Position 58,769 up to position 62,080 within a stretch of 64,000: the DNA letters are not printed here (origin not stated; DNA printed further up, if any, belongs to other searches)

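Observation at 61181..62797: About 430 bp duplicated in register, with homology ending at a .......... junction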

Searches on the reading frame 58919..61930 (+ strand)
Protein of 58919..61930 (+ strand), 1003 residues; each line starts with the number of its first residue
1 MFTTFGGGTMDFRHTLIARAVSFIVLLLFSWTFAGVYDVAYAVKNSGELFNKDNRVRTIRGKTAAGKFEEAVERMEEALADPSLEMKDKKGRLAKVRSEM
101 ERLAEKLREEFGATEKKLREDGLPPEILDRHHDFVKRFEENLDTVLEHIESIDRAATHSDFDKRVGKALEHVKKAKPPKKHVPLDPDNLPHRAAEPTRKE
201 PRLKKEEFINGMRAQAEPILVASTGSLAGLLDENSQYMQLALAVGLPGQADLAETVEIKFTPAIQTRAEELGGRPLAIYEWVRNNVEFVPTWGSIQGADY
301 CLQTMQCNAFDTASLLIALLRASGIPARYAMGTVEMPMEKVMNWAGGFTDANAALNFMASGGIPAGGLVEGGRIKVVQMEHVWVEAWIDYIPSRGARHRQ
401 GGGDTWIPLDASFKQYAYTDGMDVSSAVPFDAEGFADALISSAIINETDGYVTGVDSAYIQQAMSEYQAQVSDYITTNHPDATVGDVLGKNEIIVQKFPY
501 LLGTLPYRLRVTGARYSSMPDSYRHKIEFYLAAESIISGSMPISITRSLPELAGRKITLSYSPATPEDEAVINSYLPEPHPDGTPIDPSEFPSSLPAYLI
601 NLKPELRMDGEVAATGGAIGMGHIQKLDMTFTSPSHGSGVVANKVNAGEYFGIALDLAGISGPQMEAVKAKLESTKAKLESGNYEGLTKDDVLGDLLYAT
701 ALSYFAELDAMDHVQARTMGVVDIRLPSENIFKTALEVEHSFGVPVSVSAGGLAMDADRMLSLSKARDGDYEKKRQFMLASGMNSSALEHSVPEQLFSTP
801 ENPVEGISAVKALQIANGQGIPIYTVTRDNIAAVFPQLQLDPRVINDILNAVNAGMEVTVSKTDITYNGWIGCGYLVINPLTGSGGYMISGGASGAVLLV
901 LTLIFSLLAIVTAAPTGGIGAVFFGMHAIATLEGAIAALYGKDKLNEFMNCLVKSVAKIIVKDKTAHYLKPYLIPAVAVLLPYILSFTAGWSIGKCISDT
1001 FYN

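Call 4: search_protein_families(library=pfam, proteins=[window:58919-61930:+], max_evalue=0.1)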
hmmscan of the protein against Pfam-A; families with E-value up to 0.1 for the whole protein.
window:58919-61930:+ (1003 aa): 1 family
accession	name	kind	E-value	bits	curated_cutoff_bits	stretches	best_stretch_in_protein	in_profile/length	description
PF01841.26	Transglut_core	-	1.3e-15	58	23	1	270-411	13-108/108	Transglutaminase-like superfamily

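Call 11: find_homologous_proteins(query=window:58919-61930:+, max_evalue=0.00001)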
Query window:58919-61930:+ (1003 aa): 1664 proteins with E <= 0.00001 among 8000 candidates; the best 120 are listed.
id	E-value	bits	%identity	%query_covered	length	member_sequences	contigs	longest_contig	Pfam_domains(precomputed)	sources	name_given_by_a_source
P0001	0.0e+0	2245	100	99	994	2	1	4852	PF01841.26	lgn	-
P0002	0.0e+0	1211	55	99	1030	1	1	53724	PF01841.26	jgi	jgi:hypothetical protein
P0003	0.0e+0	1198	60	90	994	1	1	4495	PF01841.26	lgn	-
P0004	0.0e+0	1191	59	88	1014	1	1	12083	PF01841.26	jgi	jgi:transglutaminase-like putative cysteine protease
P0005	0.0e+0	1182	59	89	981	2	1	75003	PF01841.26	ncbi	-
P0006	0.0e+0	1168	57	93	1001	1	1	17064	PF01841.26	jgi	-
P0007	0.0e+0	1156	54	99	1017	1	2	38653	PF01841.26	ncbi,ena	-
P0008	0.0e+0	1153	53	99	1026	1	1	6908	PF01841.26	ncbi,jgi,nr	ncbi:MAG: transglutaminase [Deferribacteres bacterium]|nr:transglutaminase [Deferribacteres bacteriu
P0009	0.0e+0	1144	54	96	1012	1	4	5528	PF01841.26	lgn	-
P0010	0.0e+0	1140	54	93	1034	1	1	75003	PF01841.26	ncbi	-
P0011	0.0e+0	1135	54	94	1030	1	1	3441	PF01841.26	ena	-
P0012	0.0e+0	1132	57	91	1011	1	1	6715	PF01841.26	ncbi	ncbi:MAG: transglutaminase-like domain-containing protein [Thermodesulfovibrionales bacterium]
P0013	0.0e+0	1132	55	90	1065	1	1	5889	PF01841.26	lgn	-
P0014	0.0e+0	1131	57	88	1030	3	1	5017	PF01841.26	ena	-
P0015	0.0e+0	1128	53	99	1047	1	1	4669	PF01841.26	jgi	jgi:transglutaminase-like putative cysteine protease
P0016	0.0e+0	1128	57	88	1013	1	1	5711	PF01841.26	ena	-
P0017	0.0e+0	1125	57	89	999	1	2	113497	PF01841.26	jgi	jgi:uncharacterized membrane-anchored protein YhcB (DUF1043 family)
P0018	0.0e+0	1124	51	99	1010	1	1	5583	PF01841.26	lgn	-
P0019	0.0e+0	1121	55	92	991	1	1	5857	PF01841.26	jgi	jgi:hypothetical protein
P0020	0.0e+0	1116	55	95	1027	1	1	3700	PF01841.26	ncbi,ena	-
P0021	0.0e+0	1116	52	99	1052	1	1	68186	PF01841.26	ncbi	ncbi:MAG: transglutaminase domain-containing protein [Nitrospirota bacterium]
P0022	0.0e+0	1116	56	89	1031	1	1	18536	PF01841.26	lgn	-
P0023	0.0e+0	1114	56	90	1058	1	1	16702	PF01841.26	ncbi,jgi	-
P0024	0.0e+0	1114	55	89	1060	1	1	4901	PF01841.26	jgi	jgi:hypothetical protein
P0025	0.0e+0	1113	54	93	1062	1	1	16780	PF01841.26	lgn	-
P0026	0.0e+0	1113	56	89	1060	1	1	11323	PF01841.26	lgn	-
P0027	0.0e+0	1102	52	98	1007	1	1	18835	PF01841.26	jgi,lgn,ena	-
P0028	0.0e+0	1102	55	90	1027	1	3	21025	PF01841.26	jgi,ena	-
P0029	0.0e+0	1100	54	89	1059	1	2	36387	PF01841.26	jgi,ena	-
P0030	0.0e+0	1089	53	94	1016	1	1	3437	PF01841.26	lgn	-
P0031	0.0e+0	1086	53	92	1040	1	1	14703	PF01841.26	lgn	-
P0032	0.0e+0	1081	53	95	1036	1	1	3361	PF01841.26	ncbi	-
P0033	0.0e+0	1079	55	92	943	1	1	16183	PF01841.26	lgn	-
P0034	0.0e+0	1079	54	92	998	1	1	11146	PF01841.26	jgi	-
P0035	0.0e+0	1076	51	99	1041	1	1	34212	PF01841.26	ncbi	-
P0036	0.0e+0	1076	54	89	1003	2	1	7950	PF01841.26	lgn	-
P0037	0.0e+0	1075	54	88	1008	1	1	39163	PF01841.26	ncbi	-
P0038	0.0e+0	1074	52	98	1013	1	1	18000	PF01841.26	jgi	jgi:transglutaminase-like putative cysteine protease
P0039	0.0e+0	1074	53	89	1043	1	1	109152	PF01841.26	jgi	jgi:hypothetical protein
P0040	0.0e+0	1072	54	89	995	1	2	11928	PF01841.26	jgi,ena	jgi:hypothetical protein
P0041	0.0e+0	1071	53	92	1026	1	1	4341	PF01841.26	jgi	jgi:transglutaminase-like putative cysteine protease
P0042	0.0e+0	1071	54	91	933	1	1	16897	PF01841.26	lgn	-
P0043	0.0e+0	1070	58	82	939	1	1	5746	PF01841.26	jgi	jgi:hypothetical protein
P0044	0.0e+0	1067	55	88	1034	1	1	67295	PF01841.26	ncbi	ncbi:MAG: transglutaminase-like domain-containing protein [Thermodesulfovibrionales bacterium]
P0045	0.0e+0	1065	52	92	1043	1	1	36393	PF01841.26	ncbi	-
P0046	0.0e+0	1063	54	88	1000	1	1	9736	PF01841.26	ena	-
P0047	0.0e+0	1063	54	90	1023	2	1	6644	PF01841.26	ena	-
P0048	0.0e+0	1062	53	90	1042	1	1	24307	PF01841.26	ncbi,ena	-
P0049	0.0e+0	1062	52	94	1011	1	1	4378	PF01841.26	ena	-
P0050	0.0e+0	1061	51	98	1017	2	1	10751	PF01841.26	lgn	-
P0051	0.0e+0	1059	55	88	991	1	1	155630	PF01841.26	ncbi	-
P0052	0.0e+0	1057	54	87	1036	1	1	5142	PF01841.26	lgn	-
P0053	0.0e+0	1057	54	88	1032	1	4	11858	PF01841.26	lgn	-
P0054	0.0e+0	1057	53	89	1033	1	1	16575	PF01841.26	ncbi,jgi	jgi:hypothetical protein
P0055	0.0e+0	1055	52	92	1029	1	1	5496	PF28006.1,PF01841.26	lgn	-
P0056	0.0e+0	1054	53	90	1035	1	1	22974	PF01841.26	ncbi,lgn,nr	ncbi:MAG: transglutaminase-like domain-containing protein [Nitrospirae bacterium]|nr:transglutaminas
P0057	0.0e+0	1052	52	93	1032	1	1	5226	PF01841.26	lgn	-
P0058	0.0e+0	1051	52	91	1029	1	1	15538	PF01841.26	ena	-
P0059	0.0e+0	1051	54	90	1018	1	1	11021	PF01841.26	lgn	-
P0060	0.0e+0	1051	51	97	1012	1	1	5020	PF01841.26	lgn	-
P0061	0.0e+0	1050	54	92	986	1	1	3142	PF01841.26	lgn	-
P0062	0.0e+0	1050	53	90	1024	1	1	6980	PF01841.26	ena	-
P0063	0.0e+0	1050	53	90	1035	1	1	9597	PF01841.26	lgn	-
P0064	0.0e+0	1049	56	89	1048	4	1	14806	PF01841.26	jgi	jgi:hypothetical protein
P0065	0.0e+0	1049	54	88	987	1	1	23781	PF01841.26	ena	-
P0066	0.0e+0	1048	54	90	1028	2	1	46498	PF01841.26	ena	-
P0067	0.0e+0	1046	51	92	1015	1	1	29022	PF01841.26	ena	-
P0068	0.0e+0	1045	54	88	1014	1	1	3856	PF01841.26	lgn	-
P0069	0.0e+0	1045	53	90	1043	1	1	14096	PF01841.26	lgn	-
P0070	0.0e+0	1043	54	92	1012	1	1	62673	PF01841.26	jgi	jgi:hypothetical protein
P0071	0.0e+0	1043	52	93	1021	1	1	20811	PF01841.26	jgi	jgi:transglutaminase-like putative cysteine protease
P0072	0.0e+0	1042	54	89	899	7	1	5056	PF01841.26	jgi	jgi:transglutaminase-like putative cysteine protease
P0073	0.0e+0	1041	53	90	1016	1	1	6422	PF01841.26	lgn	-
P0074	0.0e+0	1040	49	98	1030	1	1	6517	PF01841.26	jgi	jgi:transglutaminase-like putative cysteine protease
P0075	0.0e+0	1040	58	80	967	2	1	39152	PF01841.26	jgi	-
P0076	0.0e+0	1040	54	89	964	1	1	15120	PF01841.26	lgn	-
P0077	0.0e+0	1039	54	88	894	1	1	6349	PF01841.26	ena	-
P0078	0.0e+0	1039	51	93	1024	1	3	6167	PF28006.1,PF01841.26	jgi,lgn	-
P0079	0.0e+0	1039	53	88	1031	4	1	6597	PF01841.26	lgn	-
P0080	0.0e+0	1038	52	89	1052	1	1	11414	PF01841.26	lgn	-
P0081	0.0e+0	1038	54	88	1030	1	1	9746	PF01841.26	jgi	jgi:Transglutaminase-like enzymes, putative cysteine proteases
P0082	0.0e+0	1035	55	89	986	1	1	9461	PF01841.26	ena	-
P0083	0.0e+0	1035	54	87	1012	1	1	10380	PF01841.26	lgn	-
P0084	0.0e+0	1035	53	89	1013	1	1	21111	PF01841.26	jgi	jgi:hypothetical protein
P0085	0.0e+0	1034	52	94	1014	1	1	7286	PF01841.26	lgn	-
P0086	0.0e+0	1034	53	89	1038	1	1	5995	PF01841.26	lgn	-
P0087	0.0e+0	1033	53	90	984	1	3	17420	PF01841.26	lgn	-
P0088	0.0e+0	1032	54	88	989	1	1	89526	PF01841.26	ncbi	ncbi:MAG TPA: transglutaminase domain-containing protein [Geobacteraceae bacterium]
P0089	0.0e+0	1031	52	88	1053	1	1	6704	PF01841.26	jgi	jgi:hypothetical protein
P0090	0.0e+0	1031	53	88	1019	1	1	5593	PF01841.26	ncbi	-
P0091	0.0e+0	1031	50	94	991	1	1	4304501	PF01841.26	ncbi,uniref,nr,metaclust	ncbi:transglutaminase/protease-like domain protein [Geotalea daltonii FRC-32]|uniref:Transglutaminas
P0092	0.0e+0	1030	55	85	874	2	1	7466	PF01841.26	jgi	-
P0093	0.0e+0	1029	53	88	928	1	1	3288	PF01841.26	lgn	-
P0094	0.0e+0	1028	52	88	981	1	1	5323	PF01841.26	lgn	-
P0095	0.0e+0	1027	52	91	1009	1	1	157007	PF01841.26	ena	-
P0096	0.0e+0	1027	52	91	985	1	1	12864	PF01841.26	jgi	jgi:transglutaminase-like putative cysteine protease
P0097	0.0e+0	1027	53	88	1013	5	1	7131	PF01841.26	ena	-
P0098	0.0e+0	1026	53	88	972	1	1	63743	PF01841.26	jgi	jgi:transglutaminase-like putative cysteine protease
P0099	0.0e+0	1026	51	94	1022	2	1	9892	PF01841.26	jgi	-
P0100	0.0e+0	1026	51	95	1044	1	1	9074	PF01841.26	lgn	-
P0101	0.0e+0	1026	47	89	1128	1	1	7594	PF01841.26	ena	-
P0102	0.0e+0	1025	52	89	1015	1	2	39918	PF01841.26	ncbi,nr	ncbi:MAG: transglutaminase domain-containing protein [Desulfuromonadaceae bacterium]|nr:transglutami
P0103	0.0e+0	1025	49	97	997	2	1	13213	PF01841.26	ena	-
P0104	0.0e+0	1024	52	91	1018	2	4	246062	PF01841.26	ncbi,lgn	-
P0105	0.0e+0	1023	54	82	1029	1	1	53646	PF01841.26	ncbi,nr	ncbi:MAG: transglutaminase domain-containing protein [Nitrospirae bacterium]|nr:transglutaminase dom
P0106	0.0e+0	1023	51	91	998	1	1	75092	PF01841.26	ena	-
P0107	0.0e+0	1022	51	89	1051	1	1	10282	PF01841.26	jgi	jgi:transglutaminase-like putative cysteine protease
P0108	0.0e+0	1020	52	89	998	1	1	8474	PF01841.26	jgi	-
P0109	0.0e+0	1020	50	93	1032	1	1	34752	PF01841.26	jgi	jgi:transglutaminase-like putative cysteine protease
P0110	0.0e+0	1019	53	88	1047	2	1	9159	PF01841.26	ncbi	-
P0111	0.0e+0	1018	51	89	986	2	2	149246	PF01841.26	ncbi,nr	ncbi:MAG: transglutaminase domain-containing protein [Desulfuromonadaceae bacterium]|nr:transglutami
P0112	0.0e+0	1015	52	89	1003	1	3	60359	PF01841.26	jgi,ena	-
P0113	0.0e+0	1015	54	84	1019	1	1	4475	PF01841.26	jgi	-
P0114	0.0e+0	1015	53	87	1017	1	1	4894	PF01841.26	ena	-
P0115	0.0e+0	1015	53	88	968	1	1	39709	PF01841.26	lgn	-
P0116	0.0e+0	1014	50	94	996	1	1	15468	PF01841.26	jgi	-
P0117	0.0e+0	1014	52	88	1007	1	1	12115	PF01841.26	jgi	jgi:transglutaminase-like putative cysteine protease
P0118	0.0e+0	1013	50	98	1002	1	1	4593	PF01841.26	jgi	jgi:transglutaminase-like putative cysteine protease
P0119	0.0e+0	1012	53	89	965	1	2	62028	PF01841.26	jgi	jgi:hypothetical protein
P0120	0.0e+0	1012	52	88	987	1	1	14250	PF01841.26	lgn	-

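Call 15: search_protein_families(library=pfam, proteins=[P0048, P0066, P0055, P0078, P0113, P0082, P0098, P0039, P0090], max_evalue=0.01)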
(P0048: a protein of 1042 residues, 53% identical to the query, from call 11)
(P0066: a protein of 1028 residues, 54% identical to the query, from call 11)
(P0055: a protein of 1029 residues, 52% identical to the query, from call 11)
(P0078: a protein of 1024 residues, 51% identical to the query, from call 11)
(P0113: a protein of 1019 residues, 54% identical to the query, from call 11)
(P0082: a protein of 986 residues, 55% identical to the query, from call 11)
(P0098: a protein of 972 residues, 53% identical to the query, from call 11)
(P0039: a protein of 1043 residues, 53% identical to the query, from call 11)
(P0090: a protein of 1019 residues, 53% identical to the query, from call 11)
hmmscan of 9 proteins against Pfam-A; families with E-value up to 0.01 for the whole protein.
P0048 (1042 aa): 2 families
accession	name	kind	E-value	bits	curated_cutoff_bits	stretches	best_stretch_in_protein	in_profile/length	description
PF01841.26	Transglut_core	-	2.6e-16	60.3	23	1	268-414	7-107/108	Transglutaminase-like superfamily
PF09056.16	Phospholip_A2_3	-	9.5e-05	23.4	29.4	1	947-1031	26-109/110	Prokaryotic phospholipase A2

P0066 (1028 aa): 1 family
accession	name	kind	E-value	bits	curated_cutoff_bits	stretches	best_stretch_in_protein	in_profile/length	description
PF01841.26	Transglut_core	-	3e-17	63.3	23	1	268-409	13-108/108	Transglutaminase-like superfamily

P0055 (1029 aa): 1 family
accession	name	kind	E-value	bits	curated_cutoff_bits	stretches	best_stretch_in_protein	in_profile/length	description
PF01841.26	Transglut_core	-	5.4e-18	65.7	23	1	252-403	3-108/108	Transglutaminase-like superfamily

P0078 (1024 aa): 1 family
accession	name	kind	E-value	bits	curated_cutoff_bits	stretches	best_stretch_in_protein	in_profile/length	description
PF01841.26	Transglut_core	-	1.8e-18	67.2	23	1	251-403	2-108/108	Transglutaminase-like superfamily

P0113 (1019 aa): 1 family
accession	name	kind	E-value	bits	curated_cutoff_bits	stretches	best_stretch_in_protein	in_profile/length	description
PF01841.26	Transglut_core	-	1.5e-18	67.4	23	1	229-381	2-108/108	Transglutaminase-like superfamily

P0082 (986 aa): 1 family
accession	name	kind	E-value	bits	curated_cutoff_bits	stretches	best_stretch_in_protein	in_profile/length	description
PF01841.26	Transglut_core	-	5.4e-16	59.3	23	1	263-400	17-108/108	Transglutaminase-like superfamily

P0098 (972 aa): 1 family
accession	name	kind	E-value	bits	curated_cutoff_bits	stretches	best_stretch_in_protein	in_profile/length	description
PF01841.26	Transglut_core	-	1.5e-15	57.8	23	1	235-387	3-108/108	Transglutaminase-like superfamily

P0039 (1043 aa): 1 family
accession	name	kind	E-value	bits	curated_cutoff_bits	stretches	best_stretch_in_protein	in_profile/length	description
PF01841.26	Transglut_core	-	1.1e-14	55.1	23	1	289-441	2-108/108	Transglutaminase-like superfamily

P0090 (1019 aa): 1 family
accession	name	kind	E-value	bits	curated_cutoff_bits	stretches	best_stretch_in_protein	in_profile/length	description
PF01841.26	Transglut_core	-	2.2e-15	57.3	23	1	275-413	15-107/108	Transglutaminase-like superfamily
